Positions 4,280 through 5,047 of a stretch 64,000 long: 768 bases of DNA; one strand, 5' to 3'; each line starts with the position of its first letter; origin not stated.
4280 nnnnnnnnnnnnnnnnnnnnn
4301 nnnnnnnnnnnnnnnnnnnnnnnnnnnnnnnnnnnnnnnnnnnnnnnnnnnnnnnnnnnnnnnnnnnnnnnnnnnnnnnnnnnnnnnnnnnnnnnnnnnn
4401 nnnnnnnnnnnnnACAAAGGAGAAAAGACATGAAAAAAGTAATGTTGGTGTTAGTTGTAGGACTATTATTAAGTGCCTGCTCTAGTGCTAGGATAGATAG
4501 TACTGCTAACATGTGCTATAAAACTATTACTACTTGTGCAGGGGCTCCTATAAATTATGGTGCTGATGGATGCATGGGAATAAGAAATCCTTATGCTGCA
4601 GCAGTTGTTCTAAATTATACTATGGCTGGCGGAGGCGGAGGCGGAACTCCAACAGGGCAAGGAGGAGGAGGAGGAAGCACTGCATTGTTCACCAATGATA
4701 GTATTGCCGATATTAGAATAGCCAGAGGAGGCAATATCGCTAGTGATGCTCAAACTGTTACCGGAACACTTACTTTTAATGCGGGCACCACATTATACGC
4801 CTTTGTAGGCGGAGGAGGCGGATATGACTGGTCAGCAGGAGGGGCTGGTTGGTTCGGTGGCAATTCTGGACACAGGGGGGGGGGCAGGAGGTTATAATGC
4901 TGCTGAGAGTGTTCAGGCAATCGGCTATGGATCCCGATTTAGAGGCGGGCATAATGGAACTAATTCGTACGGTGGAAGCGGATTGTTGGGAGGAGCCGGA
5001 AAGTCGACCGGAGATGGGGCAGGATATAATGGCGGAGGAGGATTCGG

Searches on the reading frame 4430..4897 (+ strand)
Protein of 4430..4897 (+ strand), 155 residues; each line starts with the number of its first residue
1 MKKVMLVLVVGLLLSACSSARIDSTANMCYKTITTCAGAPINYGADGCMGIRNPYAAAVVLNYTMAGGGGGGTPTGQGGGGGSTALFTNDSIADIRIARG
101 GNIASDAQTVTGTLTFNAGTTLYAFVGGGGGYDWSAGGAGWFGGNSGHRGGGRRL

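Call 9: search_protein_families(library=pfam, proteins=[window:4430-4897:+], max_evalue=1)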
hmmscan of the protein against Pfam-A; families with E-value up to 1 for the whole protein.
window:4430-4897:+ (155 aa): 2 families
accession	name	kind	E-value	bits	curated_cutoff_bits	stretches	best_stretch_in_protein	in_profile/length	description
PF20101.4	DUF6491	-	0.25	11.8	27.5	1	2-40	3-41/138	Family of unknown function (DUF6491)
PF08139.17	LPAM_1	-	0.95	10.5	20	0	1-18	1-18/18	Prokaryotic membrane lipoprotein lipid attachment site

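Call 10: search_protein_families(library=ncbifam, proteins=[window:4430-4897:+], max_evalue=1)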
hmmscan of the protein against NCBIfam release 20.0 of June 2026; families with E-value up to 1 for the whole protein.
window:4430-4897:+ (155 aa): 3 families
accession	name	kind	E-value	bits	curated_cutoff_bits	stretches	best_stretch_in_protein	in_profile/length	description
NF033793.0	peri_CopK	exception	0.0064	16.5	123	0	101-129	17-45/88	periplasmic Cu(I)/Cu(II)-binding protein CopK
NF047972.1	lamb_exclu_cor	equivalog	0.049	13.6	31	1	1-33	1-32/78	phage exclusion lipoprotein Cor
NF047847.2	SS_mature_LptM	equivalog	0.61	10.2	27.7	0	1-17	1-20/31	LPS translocon maturation chaperone LptM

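Call 57: list_cluster_members(proteins=[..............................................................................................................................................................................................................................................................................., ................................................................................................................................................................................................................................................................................, window:4430-4894:+, window:4824-5243:+])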
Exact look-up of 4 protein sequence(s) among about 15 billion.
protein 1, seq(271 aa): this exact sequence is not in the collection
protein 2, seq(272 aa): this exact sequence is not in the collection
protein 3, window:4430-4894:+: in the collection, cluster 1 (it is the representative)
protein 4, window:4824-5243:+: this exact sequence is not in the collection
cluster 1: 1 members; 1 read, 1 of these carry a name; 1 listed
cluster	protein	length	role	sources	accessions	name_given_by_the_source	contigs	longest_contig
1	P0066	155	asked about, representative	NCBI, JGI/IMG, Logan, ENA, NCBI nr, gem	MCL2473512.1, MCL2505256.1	MAG: hypothetical protein FWF23_01200 [Alphaproteobacteria bacterium] | hypothetical protein [Alphaproteobacteria bacterium]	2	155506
